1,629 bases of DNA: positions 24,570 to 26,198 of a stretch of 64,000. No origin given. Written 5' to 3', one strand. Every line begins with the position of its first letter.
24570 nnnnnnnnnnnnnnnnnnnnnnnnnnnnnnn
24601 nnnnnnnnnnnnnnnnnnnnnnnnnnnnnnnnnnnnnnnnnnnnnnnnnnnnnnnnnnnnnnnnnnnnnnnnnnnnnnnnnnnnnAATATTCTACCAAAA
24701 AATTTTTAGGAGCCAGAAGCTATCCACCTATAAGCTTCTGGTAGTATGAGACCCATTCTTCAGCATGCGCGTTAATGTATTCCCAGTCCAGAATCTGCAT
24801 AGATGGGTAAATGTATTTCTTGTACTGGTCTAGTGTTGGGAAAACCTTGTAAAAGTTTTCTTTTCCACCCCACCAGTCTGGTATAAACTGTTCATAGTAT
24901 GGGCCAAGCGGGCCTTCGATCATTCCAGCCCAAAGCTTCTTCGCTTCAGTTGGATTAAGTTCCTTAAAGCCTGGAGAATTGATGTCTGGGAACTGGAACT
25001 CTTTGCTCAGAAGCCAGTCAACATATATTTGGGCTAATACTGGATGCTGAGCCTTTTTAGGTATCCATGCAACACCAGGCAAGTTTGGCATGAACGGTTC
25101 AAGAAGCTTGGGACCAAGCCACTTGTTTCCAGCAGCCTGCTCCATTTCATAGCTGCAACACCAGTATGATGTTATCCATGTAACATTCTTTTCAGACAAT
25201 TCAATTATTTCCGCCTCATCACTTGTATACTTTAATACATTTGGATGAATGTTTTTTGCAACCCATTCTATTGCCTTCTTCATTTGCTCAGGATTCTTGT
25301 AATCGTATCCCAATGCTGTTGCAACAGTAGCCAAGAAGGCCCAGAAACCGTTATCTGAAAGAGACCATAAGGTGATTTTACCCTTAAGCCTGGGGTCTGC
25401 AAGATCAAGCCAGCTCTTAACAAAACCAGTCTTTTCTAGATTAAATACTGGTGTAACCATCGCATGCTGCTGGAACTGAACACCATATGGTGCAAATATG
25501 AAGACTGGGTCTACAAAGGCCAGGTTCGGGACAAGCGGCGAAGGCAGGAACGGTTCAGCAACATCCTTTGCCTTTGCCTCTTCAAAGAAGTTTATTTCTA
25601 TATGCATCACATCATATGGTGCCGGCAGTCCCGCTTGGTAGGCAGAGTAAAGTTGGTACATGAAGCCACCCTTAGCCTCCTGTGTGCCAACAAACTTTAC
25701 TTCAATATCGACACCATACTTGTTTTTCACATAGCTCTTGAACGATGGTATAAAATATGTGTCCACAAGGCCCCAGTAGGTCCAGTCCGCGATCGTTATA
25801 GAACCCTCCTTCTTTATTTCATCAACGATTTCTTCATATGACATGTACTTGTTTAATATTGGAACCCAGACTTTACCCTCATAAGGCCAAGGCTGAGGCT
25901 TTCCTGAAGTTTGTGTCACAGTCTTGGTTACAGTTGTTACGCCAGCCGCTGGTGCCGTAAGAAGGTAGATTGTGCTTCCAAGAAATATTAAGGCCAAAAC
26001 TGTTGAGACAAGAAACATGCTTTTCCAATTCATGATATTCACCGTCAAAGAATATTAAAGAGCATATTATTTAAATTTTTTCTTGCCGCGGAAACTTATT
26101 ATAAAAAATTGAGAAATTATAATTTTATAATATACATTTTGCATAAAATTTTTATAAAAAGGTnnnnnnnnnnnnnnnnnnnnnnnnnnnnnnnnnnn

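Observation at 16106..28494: Sugar/amino-sugar salvage island with Pot-type ABC importer in a Thaumarchaeota-like genome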

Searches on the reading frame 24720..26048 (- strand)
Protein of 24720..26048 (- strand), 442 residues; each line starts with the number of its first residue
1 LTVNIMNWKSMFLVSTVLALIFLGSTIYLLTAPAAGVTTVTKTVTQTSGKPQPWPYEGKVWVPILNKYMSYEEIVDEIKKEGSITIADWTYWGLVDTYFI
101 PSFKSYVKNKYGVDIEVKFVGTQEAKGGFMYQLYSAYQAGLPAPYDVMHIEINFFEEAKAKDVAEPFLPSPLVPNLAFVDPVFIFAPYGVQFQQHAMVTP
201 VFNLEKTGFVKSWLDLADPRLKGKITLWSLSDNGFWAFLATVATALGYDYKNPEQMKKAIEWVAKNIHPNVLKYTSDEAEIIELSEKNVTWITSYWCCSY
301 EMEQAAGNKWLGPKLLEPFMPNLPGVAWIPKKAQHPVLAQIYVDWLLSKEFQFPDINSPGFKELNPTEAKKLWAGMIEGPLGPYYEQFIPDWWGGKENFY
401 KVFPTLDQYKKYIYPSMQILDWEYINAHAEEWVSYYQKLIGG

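Call 3: search_protein_families(library=pfam, proteins=[window:24720-26048:-], max_evalue=0.01)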
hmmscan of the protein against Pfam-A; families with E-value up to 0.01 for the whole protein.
window:24720-26048:- (442 aa): 2 families
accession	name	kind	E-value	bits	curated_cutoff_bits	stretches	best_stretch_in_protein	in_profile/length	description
PF13343.11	SBP_bac_6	-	6.9e-07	29.4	24.6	1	197-352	64-208/245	Bacterial extracellular solute-binding protein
PF13531.11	SBP_bac_11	-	0.0093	16.2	25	0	106-352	20-218/227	Bacterial extracellular solute-binding protein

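Call 5: search_protein_families(library=ncbifam, proteins=[window:24720-26048:-], max_evalue=0.001)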
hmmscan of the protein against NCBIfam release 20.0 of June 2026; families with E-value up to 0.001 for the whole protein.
window:24720-26048:- (442 aa): 0 families

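Call 44: search_solved_structures(query=window:24720-26048:-, max_evalue=1)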
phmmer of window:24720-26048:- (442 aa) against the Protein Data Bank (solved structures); distinct sequences matched with E-value up to 1: 5.
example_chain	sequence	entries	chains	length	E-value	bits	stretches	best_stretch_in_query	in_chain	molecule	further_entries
4r72_A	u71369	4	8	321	0.00043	22.5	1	210-352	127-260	ABC-type Fe3+ transport system, periplasmic component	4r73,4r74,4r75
8x1a_B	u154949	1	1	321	0.013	17.6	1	210-352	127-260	Iron(III) ABC transporter, periplasmic iron-compound-binding protein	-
4edp_A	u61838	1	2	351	0.16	14.1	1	209-284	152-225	ABC transporter, substrate-binding protein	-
6wce_A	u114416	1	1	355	0.28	13.3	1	210-353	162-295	Pyridoxal-5-phosphate binding protein A (P5PA)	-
7li0_A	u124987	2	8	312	0.32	13.1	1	210-374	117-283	Fe(3+) ABC transporter substrate-binding protein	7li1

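Call 67: find_homologous_proteins(query=window:24720-26048:-, max_evalue=0.00001)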
Query window:24720-26048:- (442 aa): 347 proteins with E <= 0.00001 among 4595 candidates; the best 120 are listed.
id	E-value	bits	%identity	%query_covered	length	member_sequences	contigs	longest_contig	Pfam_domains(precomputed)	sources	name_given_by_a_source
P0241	5.4e-294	993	97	99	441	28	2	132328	PF13343.12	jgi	jgi:ABC-type Fe3+ transport system substrate-binding protein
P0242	4.4e-231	786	79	93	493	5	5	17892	-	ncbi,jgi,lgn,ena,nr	ncbi:MAG TPA: hypothetical protein ENG10_04650 [Candidatus Bathyarchaeota archaeon]|nr:MAG: hypothet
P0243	3.8e-224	763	78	92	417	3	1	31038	PF13416.12,PF13343.12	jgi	-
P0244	7.5e-210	716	69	98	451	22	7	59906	-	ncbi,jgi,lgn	ncbi:MAG: ABC transporter substrate-binding protein [Nitrososphaerota archaeon]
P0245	1.7e-202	692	72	91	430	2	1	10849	PF13343.12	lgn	-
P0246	1.3e-201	689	67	98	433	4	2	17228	-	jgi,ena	-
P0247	1.4e-195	669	71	88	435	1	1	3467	-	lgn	-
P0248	6.7e-193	660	68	93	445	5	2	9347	-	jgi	-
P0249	2.3e-187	642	63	97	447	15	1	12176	-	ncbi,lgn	-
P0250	3.6e-152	526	60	88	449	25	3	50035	-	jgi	-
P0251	2.4e-129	450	50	97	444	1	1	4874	-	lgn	-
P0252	3.8e-129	450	51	87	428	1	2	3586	-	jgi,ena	jgi:hypothetical protein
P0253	6.3e-129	449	48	97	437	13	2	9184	-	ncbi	ncbi:MAG: hypothetical protein QW663_04145 [Nitrososphaerota archaeon]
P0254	1.2e-128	448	51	87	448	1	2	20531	-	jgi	jgi:spermidine/putrescine-binding protein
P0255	4.0e-128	446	52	87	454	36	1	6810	-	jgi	jgi:spermidine/putrescine-binding protein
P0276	3.0e-122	427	47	91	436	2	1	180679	-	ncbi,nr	ncbi:hypothetical protein HRbin01_00094 [archaeon HR01]|nr:hypothetical protein HRbin01_00094 [archa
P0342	2.1e-74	269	42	84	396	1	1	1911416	PF13531.12,PF01547.31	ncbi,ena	-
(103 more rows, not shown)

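Call 70: find_encoding_contigs(protein=P0276, flank=9000, max_places=1)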
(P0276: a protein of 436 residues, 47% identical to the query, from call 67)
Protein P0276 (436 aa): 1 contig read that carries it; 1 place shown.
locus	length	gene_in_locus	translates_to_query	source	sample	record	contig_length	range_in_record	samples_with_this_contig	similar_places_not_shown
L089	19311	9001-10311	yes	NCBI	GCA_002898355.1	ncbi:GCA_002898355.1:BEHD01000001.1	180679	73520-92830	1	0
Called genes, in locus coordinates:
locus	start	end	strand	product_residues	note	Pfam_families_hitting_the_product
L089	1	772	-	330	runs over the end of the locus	PF00005:ABC_tran, PF13304:AAA_21 (weak), PF13732:DrrA1-3_C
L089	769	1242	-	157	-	PF03551:PadR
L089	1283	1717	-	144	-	PF01243:PNPOx_N, PF12900:Pyridox_ox_2 (weak)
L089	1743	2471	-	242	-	PF00483:NTP_transferase, PF12804:NTP_transf_3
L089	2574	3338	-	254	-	PF00106:adh_short, PF08659:KR, PF13561:adh_short_C2, PF23441:SDR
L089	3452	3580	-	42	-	-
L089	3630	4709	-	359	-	PF01380:SIS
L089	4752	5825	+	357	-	PF00294:PfkB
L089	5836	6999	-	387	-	PF02746:MR_MLE_N, PF13378:MR_MLE_C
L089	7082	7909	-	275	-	PF00106:adh_short, PF08659:KR, PF13561:adh_short_C2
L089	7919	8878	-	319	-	PF00753:Lactamase_B, PF19583:ODP (faint)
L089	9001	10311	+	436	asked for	-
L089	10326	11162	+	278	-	PF00528:BPD_transp_1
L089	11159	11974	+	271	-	PF00528:BPD_transp_1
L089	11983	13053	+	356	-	PF00005:ABC_tran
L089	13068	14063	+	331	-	PF00296:Bac_luciferase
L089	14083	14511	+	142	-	-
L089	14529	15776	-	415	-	PF00291:PALP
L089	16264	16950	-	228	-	PF06026:Rib_5-P_isom_A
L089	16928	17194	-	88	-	-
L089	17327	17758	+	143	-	PF01243:PNPOx_N, PF12900:Pyridox_ox_2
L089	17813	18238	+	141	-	PF13183:Fer4_8 (faint), PF12838:Fer4_7 (faint), PF13187:Fer4_9 (faint), PF14697:Fer4_21 (faint), PF00037:Fer4 (weak), PF12837:Fer4_6 (faint), PF13237:Fer4_10, PF00037:Fer4 (weak)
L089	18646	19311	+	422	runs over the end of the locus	PF04471:Mrr_cat, PF22722:NA-iREase1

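Call 71: find_encoding_contigs(protein=P0342, flank=9000, max_places=1)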
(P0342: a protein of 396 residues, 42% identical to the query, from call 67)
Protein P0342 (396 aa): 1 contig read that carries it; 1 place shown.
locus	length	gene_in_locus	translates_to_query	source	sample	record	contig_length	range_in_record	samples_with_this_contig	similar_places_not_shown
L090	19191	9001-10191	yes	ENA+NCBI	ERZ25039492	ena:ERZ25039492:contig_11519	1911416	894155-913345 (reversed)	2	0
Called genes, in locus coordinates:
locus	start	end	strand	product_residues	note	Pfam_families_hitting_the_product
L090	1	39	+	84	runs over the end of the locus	-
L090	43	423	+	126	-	PF01850:PIN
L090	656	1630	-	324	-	PF07584:BatA (weak), PF00092:VWA, PF13519:VWA_2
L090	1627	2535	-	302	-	PF01882:DUF58, PF13519:VWA_2 (faint)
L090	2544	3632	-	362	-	PF20030:bpMoxR, PF07726:AAA_3, PF07728:AAA_5, PF17863:AAA_lid_2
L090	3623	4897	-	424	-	PF00089:Trypsin, PF13365:Trypsin_2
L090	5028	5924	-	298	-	PF00296:Bac_luciferase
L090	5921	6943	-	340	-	PF00356:LacI, PF00532:Peripla_BP_1, PF13377:Peripla_BP_3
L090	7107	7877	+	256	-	PF00106:adh_short, PF08659:KR, PF13561:adh_short_C2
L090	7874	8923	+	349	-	PF00465:Fe-ADH (weak), PF13685:Fe-ADH_2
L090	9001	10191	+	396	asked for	PF01547:SBP_bac_1, PF13531:SBP_bac_11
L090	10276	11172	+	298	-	PF00528:BPD_transp_1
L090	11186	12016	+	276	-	PF00528:BPD_transp_1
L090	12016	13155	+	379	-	PF00005:ABC_tran, PF08402:TOBE_2 (faint)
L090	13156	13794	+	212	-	PF00702:Hydrolase, PF13419:HAD_2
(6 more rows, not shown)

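Call 76: predict_structure(alignment_id=A3)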
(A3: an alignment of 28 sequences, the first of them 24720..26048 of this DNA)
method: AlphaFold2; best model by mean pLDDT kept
length: 442 residues; sequences in the alignment: 28
mean_pLDDT: 85.9   pTM: 0.83
mean pLDDT of the five models: 85.9, 85.4, 84.9, 83.8, 83.9
residues with pLDDT >= 90: 279; 70-90: 102; 50-70: 18; < 50: 43
segments of 3 or more residues with pLDDT < 50: 1-13, 22-49
pLDDT, mean of each block of 10 residues (from residue 1): 38 50 40 39 41 76 96 97 91 87 95 95 70 94 96 90 97 97 96 85 94 96 95 90 95 98 98 90 90 85 90 85 91 98 96 90 92 89 95 92 90 82 89 97 84
secondary structure, 60 per line:
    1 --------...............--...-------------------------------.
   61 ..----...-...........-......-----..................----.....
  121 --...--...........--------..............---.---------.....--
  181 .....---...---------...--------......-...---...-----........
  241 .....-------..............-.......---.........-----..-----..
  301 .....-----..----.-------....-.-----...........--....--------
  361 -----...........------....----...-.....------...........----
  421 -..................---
elements in order: H9-23 E60-62 E67-69 H71-81 E83-88 H94-111 E116-120 H128-138 E147-151 H152-160 H174-178 E189-191 E201-203 H213-217 E225-227 H233-245 H253-266 E271-274 H278-286 H299-305 E325-328 H336-346 H349-352 H366-376 H383-386 H395-399 H406-416 H422-439

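Call 83: fold_search(model_id=the predicted structure, library=pdb)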
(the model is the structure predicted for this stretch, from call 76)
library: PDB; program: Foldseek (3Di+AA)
matches with E <= 10: 1199; with E <= 0.001: 419
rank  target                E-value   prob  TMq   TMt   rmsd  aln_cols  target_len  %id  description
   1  4edp_A                7.6e-14  1.00  0.51  0.68   5.9       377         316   17  1.85 Angstrom resolution crystal structure of an ABC transporter from Clostridium perfringens ATCC 13124 (released 2012-04-11)
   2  7f6u                  2.0e-13  1.00  0.52  0.65   5.9       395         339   16  Crystal structure of metal-citrate-binding mutant (Y221A) protein (MctA) of ABC transporter in apo state (released 2021-12-01)
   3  7xjm_D                2.2e-13  1.00  0.56  0.75   4.5       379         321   16  Structure of VcPotD1 in complex with spermidine (released 2023-04-26)
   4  7xjm_A                2.6e-13  1.00  0.56  0.74   4.7       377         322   16  Structure of VcPotD1 in complex with spermidine (released 2023-04-26)
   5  7f6r                  5.0e-13  1.00  0.49  0.61   6.5       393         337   17  Crystal structure of metal-citrate-binding mutant (S164A) protein (MctA) of ABC transporter in apo state (released 2021-12-01)
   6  7f6s                  5.3e-13  1.00  0.52  0.65   5.7       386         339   17  Crystal structure of metal-citrate-binding mutant (T199A) protein (MctA) of ABC transporter in apo state (released 2021-12-01)
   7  3ttm_A                6.9e-13  1.00  0.56  0.70   4.9       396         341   16  Crystal structure of SpuD in complex with putrescine (released 2012-03-28)
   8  7f6t                  8.1e-13  1.00  0.49  0.61   6.7       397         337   15  Crystal structure of metal-citrate-binding mutant (Y221F) protein (MctA) of ABC transporter in apo state (released 2021-12-01)
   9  4gl0                  9.6e-13  1.00  0.59  0.78   4.2       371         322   15  Putative spermidine/putrescine ABC transporter from Listeria monocytogenes (released 2012-08-22)
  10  6nlp_A                9.6e-13  1.00  0.53  0.64   6.5       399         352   14  The crystal structure of an ABC transporter periplasmic binding protein YdcS from Escherichia coli BW25113 (released 2019-01-23)
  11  7xjn_C                1.3e-12  1.00  0.57  0.76   4.4       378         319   15  Structure of VcPotD1 in complex with norspermidine (released 2023-04-26)
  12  6g7n_A                1.3e-12  1.00  0.48  0.62   6.2       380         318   13  Trichodesmium Tery_3377 (IdiA) (FutA) with iron and alanine ligand. (released 2018-09-12)
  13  4eqb_A                2.3e-12  1.00  0.56  0.73   4.9       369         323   14  1.5 Angstrom Crystal Structure of Spermidine/Putrescine ABC Transporter Substrate-Binding Protein PotD from Streptococ (released 2012-05-02)
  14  1q35                  2.3e-12  1.00  0.49  0.65   6.5       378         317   14  Crystal Structure of Pasteurella haemolytica Apo Ferric ion-Binding Protein A (released 2003-11-11)
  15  7f6p_A                2.4e-12  1.00  0.51  0.64   6.1       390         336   16  Crystal structure of metal-citrate-binding mutant (D28A) protein (MctA) of ABC transporter endogenously bound to citra (released 2021-12-01)
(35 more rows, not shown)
